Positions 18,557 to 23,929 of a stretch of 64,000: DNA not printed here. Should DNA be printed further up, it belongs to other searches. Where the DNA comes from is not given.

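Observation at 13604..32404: Atypical T7SSb-like locus nested in a vWA / Ser-Thr kinase / PP2C / FHA signalling module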

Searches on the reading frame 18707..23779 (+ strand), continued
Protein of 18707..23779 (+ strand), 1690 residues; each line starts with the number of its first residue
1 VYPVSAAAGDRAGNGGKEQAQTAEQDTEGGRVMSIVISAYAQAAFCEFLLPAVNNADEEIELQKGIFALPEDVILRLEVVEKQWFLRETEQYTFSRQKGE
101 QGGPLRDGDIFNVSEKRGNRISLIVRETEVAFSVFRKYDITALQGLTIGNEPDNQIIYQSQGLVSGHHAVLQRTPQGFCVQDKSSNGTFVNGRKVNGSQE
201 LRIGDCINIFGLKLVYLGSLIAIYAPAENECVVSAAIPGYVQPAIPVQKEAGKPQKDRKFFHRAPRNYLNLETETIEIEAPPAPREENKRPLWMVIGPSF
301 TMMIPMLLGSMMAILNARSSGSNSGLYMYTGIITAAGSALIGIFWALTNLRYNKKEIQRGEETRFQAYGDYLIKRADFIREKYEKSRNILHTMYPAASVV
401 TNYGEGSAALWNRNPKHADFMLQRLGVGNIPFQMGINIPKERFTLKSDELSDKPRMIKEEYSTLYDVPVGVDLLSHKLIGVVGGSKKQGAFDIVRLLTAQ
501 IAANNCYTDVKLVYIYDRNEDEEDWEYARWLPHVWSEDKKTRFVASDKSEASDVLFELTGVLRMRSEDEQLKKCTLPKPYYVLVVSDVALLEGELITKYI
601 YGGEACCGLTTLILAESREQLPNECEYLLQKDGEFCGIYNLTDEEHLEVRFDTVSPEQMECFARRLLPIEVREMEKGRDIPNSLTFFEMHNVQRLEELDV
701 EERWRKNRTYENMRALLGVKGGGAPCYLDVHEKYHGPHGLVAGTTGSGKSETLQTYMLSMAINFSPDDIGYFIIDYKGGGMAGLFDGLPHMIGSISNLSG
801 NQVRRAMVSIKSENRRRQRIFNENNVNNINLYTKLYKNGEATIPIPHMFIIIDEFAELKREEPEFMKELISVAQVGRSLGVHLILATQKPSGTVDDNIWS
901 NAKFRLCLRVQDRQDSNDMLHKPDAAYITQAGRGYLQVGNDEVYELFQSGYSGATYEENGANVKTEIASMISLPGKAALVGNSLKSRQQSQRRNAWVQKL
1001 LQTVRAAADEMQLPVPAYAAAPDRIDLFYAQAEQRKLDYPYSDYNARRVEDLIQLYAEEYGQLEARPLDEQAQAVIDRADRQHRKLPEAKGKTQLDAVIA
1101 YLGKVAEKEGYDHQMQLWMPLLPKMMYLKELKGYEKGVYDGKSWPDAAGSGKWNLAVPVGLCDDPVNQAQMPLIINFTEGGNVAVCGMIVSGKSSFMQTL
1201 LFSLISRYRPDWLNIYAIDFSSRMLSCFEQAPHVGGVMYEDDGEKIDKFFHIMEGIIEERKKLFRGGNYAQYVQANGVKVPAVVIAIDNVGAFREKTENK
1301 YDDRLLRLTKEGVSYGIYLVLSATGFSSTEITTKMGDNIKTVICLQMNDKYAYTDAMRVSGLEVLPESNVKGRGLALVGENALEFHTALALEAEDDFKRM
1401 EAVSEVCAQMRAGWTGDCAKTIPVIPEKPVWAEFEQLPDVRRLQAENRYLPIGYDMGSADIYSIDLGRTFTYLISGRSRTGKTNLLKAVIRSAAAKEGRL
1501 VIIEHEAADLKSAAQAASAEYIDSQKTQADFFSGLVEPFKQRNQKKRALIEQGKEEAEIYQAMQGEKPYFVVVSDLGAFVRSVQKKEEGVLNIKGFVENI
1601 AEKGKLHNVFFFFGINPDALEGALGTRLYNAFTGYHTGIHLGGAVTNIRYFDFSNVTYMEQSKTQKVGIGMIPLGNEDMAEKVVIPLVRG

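Call 41: find_related_loci(query=A3, collection=metagenome_contigs, flank=10000)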
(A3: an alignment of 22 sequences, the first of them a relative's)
Query A3 (1658 aa) in metagenome_contigs; peptide patterns used: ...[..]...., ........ (x = any residue, [..] = any of these).
600 stretches matched a pattern (row limit reached: there are more); 470 encode a relative of the query (tblastn E <= 1e-3); the best 80 are kept; 80 distinct loci.
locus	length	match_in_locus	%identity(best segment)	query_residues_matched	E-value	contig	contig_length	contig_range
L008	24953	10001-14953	75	1-1658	0e+0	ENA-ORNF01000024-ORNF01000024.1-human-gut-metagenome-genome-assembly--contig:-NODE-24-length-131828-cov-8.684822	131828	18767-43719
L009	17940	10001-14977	59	1-1658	0e+0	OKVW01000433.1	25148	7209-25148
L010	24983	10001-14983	57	1-1658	0e+0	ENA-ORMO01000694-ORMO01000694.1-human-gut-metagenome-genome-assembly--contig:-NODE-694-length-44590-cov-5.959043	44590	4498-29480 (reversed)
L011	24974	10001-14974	51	1-1658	0e+0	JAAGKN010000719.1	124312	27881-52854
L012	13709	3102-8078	51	1-1658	0e+0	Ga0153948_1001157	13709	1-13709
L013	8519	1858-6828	52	1-1657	0e+0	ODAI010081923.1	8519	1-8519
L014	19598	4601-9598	52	1-1658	0e+0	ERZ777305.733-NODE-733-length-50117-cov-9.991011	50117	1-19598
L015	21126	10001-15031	51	1-1658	0e+0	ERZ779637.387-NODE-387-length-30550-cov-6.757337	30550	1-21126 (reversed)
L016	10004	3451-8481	51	1-1658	0e+0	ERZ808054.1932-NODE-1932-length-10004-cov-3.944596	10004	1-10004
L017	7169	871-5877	50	1-1658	0e+0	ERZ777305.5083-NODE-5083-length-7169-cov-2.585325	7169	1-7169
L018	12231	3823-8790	50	1-1657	0e+0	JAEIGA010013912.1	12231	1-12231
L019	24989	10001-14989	50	1-1657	0e+0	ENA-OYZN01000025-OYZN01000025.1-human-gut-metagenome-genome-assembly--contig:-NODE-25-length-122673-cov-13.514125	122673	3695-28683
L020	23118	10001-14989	49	1-1658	0e+0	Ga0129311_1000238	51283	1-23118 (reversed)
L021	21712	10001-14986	50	1-1657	0e+0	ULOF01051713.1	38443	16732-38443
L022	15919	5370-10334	49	1-1657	0e+0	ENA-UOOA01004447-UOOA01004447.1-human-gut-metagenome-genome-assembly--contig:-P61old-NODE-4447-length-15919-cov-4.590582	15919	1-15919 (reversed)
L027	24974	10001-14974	49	1-1657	0e+0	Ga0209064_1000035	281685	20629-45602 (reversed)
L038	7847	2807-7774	48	1-1658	0e+0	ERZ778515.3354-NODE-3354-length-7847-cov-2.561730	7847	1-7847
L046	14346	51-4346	53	226-1658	0e+0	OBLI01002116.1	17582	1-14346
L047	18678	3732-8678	47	1-1658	0e+0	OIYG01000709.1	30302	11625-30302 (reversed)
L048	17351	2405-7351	47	1-1658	0e+0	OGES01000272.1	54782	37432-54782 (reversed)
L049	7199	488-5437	48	1-1658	0e+0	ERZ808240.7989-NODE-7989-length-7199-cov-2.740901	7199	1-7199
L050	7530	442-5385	47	1-1658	0e+0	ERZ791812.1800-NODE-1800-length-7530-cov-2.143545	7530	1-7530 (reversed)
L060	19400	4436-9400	47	1-1658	0e+0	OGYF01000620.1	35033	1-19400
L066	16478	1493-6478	48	1-1658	0e+0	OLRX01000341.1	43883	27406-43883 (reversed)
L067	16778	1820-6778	46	1-1658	0e+0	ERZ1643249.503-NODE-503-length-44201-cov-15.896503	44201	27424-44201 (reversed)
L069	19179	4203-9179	47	1-1658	0e+0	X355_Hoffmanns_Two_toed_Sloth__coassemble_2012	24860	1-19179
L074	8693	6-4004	54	347-1658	0e+0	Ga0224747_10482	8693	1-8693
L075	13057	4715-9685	45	1-1658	0e+0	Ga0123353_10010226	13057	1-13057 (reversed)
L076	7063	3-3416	61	522-1658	0e+0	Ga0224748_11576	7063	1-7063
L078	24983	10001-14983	45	1-1657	0e+0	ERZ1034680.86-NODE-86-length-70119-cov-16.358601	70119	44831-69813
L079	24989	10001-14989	44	1-1658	0e+0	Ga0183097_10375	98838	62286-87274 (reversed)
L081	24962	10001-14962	44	2-1658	0e+0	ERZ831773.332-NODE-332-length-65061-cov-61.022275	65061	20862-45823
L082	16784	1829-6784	45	1-1658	0e+0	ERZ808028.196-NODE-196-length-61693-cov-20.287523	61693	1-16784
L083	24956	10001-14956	45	1-1658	0e+0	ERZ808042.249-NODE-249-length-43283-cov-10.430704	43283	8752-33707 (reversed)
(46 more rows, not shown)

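Call 71: search_protein_families(library=pfam, max_evalue=0.001, proteins=[L008:8225-9946:+, L008:2464-3582:+, L008:33-935:+, L008:3579-4421:-, L008:4503-4958:+, L008:5191-5505:+, L001:1218-3092:+, L001:3380-4537:+, L001:9337-9990:+, L007:7556-9376:+])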
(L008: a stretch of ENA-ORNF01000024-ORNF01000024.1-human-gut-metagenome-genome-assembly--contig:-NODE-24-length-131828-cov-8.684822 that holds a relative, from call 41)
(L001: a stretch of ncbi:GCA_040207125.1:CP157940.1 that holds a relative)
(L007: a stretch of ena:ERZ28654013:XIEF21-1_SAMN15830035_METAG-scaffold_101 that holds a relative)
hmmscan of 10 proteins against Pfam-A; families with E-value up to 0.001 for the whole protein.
L008:8225-9946:+ (573 aa): 4 families
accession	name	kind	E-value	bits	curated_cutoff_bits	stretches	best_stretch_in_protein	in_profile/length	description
PF13240.11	Zn_Ribbon_1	-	1.5e-08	34.6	25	1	7-28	1-22/23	zinc-ribbon domain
PF24460.1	DUF7575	-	0.00013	21.6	28.5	1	8-28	6-26/28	Domain of unknown function (DUF7575)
PF12773.13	DZR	-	0.00015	22.3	27.3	1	8-28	1-21/45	Double zinc ribbon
PF13248.11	Zn_ribbon_3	-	0.00016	21.4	27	1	8-28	5-25/26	zinc-ribbon domain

L008:2464-3582:+ (372 aa): 2 families
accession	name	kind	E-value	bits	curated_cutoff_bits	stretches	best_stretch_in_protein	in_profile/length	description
PF13635.12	DUF4143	-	1.7e-37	129.1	28.1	1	148-311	1-159/160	Domain of unknown function (DUF4143)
PF13173.12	AAA_14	-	3.5e-13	50.1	27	1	10-78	60-129/129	AAA domain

L008:33-935:+ (300 aa): 0 families

L008:3579-4421:- (280 aa): 3 families
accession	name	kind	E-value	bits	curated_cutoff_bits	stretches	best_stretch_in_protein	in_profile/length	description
PF08282.18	Hydrolase_3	-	2.4e-66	224.5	20.9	1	16-272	1-254/255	haloacid dehalogenase-like hydrolase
PF05116.19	S6PP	-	1.8e-13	51.1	20.3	1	177-254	138-215/247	Sucrose-6F-phosphate phosphohydrolase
PF00702.32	Hydrolase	-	4.2e-06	27.7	26.4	0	206-241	156-191/191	haloacid dehalogenase-like hydrolase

L008:4503-4958:+ (151 aa): 2 families
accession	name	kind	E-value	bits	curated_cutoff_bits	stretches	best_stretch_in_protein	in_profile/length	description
PF01061.29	ABC2_membrane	-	1.6e-06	28.2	26.9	1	18-139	59-183/211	ABC-2 type transporter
PF12730.13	ABC2_membrane_4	-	8.4e-06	26.3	27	1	11-132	51-177/179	ABC-2 family transporter protein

L008:5191-5505:+ (104 aa): 1 family
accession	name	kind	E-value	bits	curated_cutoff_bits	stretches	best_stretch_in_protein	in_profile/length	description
PF04973.17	NMN_transporter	-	6.5e-09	36.4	27.3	1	19-64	15-59/175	Nicotinamide mononucleotide transporter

L001:1218-3092:+ (624 aa): 14 families
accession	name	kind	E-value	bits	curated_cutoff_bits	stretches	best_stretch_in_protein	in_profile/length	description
PF14559.12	TPR_19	-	4.8e-20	72.1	25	2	45-106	6-67/68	Tetratricopeptide repeat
PF13428.12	TPR_14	-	2.1e-14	53.1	23.5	1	65-107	2-44/44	Tetratricopeptide repeat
PF13431.12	TPR_17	-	1.2e-11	44.4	24.4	1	52-85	1-34/34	Tetratricopeptide repeat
PF00515.34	TPR_1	-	1.5e-10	40.9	27.8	0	33-63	4-34/34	Tetratricopeptide repeat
PF13181.12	TPR_8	-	4.3e-10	39.4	25.7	0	119-146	1-28/34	Tetratricopeptide repeat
PF07719.23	TPR_2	-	1.2e-09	38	27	0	119-152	1-34/34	Tetratricopeptide repeat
PF13414.12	TPR_11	-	1.6e-09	37.7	26.8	1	45-78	9-42/42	TPR repeat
PF13432.12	TPR_16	-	1.4e-08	35.4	32.7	1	45-97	12-64/65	Tetratricopeptide repeat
PF13174.12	TPR_6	-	6.5e-08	33.2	26.3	0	120-144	1-25/33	Tetratricopeptide repeat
PF13176.12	TPR_7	-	3.8e-07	30.1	27.9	0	69-91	4-28/36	Tetratricopeptide repeat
PF13424.12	TPR_12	-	1.4e-06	28.9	30.1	0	115-147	41-73/77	Tetratricopeptide repeat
PF12895.13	ANAPC3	-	0.00011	22.8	27.2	0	44-103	3-61/82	Anaphase-promoting complex, cyclosome, subunit 3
PF13371.12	TPR_9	-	0.00055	20.3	35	0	40-100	5-65/73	Tetratricopeptide repeat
PF23914.1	TPR_CcmH_CycH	-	0.00077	19.8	42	0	96-154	98-156/158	Cytochrome c-type biogenesis protein H TPR domain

L001:3380-4537:+ (385 aa): 4 families
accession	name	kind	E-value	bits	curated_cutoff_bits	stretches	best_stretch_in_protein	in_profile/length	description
PF14559.12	TPR_19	-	6.7e-09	36.4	25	0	45-101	6-62/68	Tetratricopeptide repeat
PF13428.12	TPR_14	-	5.7e-05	23.9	23.5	0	32-68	3-39/44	Tetratricopeptide repeat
PF13181.12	TPR_8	-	0.00011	22.5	25.7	0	119-143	4-28/34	Tetratricopeptide repeat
PF00515.34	TPR_1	-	0.00051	20.2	27.8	0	33-63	4-34/34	Tetratricopeptide repeat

L001:9337-9990:+ (217 aa): 0 families

L007:7556-9376:+ (606 aa): 5 families
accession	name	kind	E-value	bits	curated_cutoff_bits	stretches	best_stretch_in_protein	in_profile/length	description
PF13240.11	Zn_Ribbon_1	-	5.4e-11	42.3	25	1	2-23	1-22/23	zinc-ribbon domain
PF12773.13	DZR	-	3.2e-10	40.5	27.3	1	3-58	1-45/45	Double zinc ribbon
PF13248.11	Zn_ribbon_3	-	3.9e-10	39.3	27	2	2-24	4-26/26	zinc-ribbon domain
PF09889.16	DUF2116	-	0.00011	22.5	26.8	0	38-92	4-55/59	Probable treble clef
PF24463.1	DUF7577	-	0.00064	19.7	28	0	40-59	5-24/27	Domain of unknown function (DUF7577)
